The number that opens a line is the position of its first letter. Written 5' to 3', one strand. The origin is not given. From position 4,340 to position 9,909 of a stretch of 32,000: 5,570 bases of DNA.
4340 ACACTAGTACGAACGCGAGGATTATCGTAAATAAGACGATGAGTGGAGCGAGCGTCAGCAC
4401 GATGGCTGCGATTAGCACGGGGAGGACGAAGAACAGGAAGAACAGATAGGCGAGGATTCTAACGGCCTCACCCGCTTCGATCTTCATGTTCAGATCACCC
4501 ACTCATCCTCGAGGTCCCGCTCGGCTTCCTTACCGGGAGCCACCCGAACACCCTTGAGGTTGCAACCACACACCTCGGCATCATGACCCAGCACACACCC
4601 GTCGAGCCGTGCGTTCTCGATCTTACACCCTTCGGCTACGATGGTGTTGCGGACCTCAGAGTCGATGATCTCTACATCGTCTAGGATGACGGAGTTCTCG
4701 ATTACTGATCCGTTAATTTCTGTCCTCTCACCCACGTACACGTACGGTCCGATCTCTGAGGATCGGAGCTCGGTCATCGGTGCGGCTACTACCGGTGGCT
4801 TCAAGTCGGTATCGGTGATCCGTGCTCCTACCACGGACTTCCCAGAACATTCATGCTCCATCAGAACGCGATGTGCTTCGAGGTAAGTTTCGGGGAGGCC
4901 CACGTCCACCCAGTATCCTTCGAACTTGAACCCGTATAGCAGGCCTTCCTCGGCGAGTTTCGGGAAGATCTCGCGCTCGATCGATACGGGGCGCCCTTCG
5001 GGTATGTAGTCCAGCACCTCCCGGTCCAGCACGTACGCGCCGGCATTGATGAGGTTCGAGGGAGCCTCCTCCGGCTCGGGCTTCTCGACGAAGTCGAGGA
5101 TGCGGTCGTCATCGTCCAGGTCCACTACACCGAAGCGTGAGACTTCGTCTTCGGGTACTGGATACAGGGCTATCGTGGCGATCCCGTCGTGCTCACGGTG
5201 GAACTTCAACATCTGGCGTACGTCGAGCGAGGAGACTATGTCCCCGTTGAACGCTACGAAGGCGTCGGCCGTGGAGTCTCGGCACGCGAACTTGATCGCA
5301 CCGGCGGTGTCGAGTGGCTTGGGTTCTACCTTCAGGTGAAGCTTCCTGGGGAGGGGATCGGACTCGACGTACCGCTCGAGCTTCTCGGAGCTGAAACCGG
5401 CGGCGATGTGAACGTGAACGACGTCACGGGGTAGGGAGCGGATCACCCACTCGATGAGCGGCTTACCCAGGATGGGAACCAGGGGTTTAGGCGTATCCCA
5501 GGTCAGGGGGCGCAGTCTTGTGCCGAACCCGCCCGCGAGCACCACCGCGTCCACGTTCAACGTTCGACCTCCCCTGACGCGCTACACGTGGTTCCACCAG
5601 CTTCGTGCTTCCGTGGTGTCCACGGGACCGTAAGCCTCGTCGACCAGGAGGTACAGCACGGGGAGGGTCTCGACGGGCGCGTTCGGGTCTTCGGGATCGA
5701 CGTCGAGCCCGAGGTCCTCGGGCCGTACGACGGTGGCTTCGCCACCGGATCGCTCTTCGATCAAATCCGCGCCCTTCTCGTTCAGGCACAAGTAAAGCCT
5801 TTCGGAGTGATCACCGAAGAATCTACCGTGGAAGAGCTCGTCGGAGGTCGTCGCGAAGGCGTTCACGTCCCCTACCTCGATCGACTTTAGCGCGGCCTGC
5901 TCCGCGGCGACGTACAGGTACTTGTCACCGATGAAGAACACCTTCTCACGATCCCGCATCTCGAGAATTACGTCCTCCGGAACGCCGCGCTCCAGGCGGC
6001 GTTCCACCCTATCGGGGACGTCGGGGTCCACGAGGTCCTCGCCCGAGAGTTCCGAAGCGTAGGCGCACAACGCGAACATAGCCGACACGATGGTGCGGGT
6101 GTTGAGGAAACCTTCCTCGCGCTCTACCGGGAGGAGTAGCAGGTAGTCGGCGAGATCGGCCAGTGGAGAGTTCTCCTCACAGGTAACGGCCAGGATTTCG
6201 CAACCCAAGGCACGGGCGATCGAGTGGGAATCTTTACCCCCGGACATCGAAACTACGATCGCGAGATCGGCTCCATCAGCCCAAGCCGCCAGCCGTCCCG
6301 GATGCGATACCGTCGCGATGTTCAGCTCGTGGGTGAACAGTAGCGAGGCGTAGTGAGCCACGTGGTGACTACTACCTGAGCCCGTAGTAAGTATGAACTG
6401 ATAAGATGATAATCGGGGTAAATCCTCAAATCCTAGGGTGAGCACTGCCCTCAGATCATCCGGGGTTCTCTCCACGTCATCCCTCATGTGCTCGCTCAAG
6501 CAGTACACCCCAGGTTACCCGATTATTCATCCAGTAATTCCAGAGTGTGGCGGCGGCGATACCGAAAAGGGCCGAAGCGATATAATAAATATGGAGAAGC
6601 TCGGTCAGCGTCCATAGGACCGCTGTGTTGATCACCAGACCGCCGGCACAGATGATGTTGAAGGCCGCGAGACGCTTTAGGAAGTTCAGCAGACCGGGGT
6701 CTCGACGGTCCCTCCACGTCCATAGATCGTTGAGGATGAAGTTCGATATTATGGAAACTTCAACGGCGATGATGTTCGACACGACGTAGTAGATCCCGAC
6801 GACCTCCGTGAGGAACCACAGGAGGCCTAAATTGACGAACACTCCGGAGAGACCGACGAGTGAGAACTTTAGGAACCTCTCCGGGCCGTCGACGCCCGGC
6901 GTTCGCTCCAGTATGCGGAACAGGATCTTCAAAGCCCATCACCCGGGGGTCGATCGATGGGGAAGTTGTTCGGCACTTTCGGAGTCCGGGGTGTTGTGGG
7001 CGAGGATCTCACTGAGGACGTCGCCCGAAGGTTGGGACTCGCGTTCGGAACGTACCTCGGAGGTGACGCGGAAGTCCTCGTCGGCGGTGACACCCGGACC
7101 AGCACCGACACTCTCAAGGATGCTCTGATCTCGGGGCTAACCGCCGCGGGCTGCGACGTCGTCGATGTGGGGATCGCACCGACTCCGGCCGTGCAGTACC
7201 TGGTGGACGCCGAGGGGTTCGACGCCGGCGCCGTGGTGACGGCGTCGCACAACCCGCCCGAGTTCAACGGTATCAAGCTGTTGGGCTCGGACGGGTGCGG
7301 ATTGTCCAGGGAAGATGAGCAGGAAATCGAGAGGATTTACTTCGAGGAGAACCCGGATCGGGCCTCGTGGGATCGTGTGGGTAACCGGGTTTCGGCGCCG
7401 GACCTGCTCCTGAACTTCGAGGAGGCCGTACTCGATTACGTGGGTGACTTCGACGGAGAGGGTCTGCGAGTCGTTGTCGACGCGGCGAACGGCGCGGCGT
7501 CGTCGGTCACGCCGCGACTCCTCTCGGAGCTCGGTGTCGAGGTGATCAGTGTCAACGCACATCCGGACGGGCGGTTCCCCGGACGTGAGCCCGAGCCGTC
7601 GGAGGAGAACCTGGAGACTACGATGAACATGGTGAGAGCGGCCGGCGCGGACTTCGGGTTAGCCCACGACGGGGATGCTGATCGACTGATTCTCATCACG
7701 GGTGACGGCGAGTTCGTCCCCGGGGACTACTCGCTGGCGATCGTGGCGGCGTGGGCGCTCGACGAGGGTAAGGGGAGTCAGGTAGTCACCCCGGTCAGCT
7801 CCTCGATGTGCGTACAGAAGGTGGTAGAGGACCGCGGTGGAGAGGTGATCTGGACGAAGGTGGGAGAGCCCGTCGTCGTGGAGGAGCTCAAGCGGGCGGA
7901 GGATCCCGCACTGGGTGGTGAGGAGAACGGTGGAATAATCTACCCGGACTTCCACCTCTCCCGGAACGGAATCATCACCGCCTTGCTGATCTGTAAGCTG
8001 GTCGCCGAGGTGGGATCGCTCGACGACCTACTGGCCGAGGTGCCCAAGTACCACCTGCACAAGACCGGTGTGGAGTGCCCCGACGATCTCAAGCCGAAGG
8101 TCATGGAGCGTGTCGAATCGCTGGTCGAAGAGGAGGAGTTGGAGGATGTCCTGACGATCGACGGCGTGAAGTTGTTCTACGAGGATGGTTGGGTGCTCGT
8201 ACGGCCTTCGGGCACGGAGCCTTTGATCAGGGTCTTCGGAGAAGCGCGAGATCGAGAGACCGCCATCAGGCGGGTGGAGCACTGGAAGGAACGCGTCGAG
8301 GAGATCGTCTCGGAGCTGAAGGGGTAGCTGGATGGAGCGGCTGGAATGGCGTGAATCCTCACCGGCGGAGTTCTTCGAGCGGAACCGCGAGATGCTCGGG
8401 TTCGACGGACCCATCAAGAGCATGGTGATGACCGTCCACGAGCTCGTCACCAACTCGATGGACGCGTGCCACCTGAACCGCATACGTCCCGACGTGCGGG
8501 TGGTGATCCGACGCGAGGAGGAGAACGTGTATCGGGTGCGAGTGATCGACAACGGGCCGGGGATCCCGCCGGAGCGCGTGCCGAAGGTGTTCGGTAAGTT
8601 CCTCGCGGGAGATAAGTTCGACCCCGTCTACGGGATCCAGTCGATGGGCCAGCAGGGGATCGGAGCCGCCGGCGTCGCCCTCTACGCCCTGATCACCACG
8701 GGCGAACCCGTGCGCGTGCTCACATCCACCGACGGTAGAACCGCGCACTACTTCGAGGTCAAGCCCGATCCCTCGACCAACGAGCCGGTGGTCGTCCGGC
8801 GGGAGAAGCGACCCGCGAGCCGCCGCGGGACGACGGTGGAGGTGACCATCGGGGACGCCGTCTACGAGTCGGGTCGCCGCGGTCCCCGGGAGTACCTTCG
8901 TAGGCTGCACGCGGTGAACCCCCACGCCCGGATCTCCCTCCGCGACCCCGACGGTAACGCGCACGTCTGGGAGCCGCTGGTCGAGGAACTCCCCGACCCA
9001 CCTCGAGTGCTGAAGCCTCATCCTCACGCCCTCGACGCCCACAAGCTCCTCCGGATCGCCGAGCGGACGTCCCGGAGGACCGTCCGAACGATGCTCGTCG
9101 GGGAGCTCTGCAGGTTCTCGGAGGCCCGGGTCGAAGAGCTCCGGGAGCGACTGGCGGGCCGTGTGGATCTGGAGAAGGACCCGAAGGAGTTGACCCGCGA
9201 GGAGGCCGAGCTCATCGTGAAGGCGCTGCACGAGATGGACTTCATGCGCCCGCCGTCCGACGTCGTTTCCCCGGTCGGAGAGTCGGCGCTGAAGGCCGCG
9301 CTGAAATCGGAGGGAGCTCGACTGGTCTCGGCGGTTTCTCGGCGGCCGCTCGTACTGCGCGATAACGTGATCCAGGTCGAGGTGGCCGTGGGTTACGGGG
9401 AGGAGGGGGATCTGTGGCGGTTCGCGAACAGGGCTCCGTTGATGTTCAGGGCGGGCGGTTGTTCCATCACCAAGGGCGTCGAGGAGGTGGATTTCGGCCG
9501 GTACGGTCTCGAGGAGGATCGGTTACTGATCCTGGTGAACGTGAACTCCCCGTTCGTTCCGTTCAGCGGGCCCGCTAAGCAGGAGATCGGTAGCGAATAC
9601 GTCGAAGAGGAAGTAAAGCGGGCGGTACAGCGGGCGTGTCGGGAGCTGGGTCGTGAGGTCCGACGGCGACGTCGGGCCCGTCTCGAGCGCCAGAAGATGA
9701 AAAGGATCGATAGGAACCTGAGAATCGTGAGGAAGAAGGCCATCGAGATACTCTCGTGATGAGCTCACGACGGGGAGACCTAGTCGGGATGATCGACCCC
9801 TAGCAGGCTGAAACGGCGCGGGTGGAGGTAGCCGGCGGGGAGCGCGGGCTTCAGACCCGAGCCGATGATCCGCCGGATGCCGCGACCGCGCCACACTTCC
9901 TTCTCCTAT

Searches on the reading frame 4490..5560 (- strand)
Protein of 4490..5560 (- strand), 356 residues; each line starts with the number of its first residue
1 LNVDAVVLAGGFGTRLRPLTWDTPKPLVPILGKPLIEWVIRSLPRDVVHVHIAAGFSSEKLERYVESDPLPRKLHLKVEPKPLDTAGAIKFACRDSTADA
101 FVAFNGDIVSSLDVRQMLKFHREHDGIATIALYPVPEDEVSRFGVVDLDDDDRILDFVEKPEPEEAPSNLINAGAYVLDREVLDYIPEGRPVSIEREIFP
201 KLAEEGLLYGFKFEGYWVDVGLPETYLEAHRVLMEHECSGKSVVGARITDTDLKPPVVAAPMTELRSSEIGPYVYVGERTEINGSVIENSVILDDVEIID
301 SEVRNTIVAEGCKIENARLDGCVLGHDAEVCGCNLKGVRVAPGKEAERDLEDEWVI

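Call 55: search_protein_families(library=pfam, proteins=[window:4490-5560:-], max_evalue=0.001)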
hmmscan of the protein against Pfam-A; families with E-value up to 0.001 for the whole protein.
window:4490-5560:- (356 aa): 5 families
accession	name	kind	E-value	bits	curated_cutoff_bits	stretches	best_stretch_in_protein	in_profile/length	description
PF00483.29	NTP_transferase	-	1.2e-45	156.5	21.2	1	5-232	2-241/245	Nucleotidyl transferase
PF12804.13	NTP_transf_3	-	1.5e-09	38.7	27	1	5-129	1-119/160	MobA-like NTP transferase domain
PF24894.1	Hexapep_GlmU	-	2.7e-05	24.7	23.3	0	238-297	22-81/104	GlmU-like, C-terminal hexapeptide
PF25084.1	LbH_EIF2B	-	4.5e-05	23.8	54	1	266-330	14-81/105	EIF2B subunit epsilon LbH domain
PF25247.1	LbH_GLGC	-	0.00061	20.2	27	0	296-330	6-40/135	GLGC left-handed parallel beta-helix domain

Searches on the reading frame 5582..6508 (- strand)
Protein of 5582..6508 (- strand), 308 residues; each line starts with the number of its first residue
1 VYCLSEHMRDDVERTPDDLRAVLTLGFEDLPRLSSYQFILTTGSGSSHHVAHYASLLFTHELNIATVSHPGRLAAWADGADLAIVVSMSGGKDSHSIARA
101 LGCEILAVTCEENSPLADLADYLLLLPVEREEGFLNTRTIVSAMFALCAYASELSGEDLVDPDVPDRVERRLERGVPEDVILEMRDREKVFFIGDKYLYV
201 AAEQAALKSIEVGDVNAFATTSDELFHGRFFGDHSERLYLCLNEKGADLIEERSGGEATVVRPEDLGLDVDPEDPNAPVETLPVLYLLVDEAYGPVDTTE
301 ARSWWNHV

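Call 55: search_protein_families(library=pfam, proteins=[window:5582-6508:-], max_evalue=0.001)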
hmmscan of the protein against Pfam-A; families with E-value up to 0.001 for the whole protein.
window:5582-6508:- (308 aa): 1 family
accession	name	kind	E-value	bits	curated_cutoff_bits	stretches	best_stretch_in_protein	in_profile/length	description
PF01380.27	SIS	-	4.9e-13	49.5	25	1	39-150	8-128/131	SIS domain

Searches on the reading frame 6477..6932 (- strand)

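Call 55: search_protein_families(library=pfam, proteins=[window:6477-6932:-], max_evalue=0.001)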
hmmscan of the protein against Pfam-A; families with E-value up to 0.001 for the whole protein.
window:6477-6932:- (151 aa): 1 family
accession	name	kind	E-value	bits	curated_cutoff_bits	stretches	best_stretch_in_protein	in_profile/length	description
PF04138.20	GtrA_DPMS_TM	-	3.1e-29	102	26.1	1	22-141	1-117/117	GtrA/DPMS, transmembrane domain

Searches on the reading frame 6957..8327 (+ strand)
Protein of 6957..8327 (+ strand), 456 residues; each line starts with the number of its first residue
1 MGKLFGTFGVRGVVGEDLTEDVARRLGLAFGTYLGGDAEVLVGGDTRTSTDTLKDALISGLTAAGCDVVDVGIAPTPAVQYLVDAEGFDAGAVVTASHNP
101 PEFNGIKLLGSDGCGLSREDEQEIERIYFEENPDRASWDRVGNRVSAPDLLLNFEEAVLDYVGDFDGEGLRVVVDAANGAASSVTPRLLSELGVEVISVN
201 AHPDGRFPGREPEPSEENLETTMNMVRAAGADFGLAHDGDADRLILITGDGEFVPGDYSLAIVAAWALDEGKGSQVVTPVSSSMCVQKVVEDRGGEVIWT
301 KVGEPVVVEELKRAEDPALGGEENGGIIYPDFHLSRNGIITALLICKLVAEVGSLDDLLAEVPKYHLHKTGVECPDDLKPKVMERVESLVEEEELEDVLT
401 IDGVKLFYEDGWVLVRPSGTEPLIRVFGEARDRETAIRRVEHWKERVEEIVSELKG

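Call 55: search_protein_families(library=pfam, proteins=[window:6957-8327:+], max_evalue=0.001)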
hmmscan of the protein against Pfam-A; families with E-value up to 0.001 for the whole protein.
window:6957-8327:+ (456 aa): 4 families
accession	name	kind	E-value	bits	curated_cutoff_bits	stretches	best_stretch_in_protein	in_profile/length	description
PF02878.22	PGM_PMM_I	-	7.7e-44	149.2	22.5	1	3-132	2-135/138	Phosphoglucomutase/phosphomannomutase, alpha/beta/alpha domain I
PF02879.22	PGM_PMM_II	-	2.4e-27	95.9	29.3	1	166-251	17-103/103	Phosphoglucomutase/phosphomannomutase, alpha/beta/alpha domain II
PF02880.22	PGM_PMM_III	-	6.3e-25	88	20.7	1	256-364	2-114/115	Phosphoglucomutase/phosphomannomutase, alpha/beta/alpha domain III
PF00408.26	PGM_PMM_IV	-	3.1e-12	46.8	23.1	1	390-436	13-58/68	Phosphoglucomutase/phosphomannomutase, C-terminal domain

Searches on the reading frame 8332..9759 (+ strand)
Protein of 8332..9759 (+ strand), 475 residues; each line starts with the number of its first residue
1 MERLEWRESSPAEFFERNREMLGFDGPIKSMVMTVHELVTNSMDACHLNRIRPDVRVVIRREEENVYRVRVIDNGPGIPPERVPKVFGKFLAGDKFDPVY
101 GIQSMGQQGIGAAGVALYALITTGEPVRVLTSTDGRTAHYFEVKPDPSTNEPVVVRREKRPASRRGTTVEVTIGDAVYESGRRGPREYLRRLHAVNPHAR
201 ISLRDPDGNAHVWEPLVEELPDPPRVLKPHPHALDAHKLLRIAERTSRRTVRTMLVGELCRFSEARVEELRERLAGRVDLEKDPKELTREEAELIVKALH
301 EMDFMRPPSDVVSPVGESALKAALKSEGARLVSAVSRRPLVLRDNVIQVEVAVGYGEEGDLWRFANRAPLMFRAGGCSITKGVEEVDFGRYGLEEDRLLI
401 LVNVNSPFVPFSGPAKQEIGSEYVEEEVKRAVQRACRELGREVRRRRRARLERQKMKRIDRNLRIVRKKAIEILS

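Call 55: search_protein_families(library=pfam, proteins=[window:8332-9759:+], max_evalue=0.001)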
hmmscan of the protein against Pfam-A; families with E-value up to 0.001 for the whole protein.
window:8332-9759:+ (475 aa): 3 families
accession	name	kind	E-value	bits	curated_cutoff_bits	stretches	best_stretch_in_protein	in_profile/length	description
PF09239.17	Topo-VIb_trans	-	1.2e-38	132.9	24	1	307-455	1-159/159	Topoisomerase VI B subunit, transducer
PF02518.31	HATPase_c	-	3.8e-12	47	26.4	1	32-149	7-94/111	Histidine kinase-, DNA gyrase B-, and HSP90-like ATPase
PF13589.12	HATPase_c_3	-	1.2e-06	29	25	1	33-122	5-89/137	Histidine kinase-, DNA gyrase B-, and HSP90-like ATPase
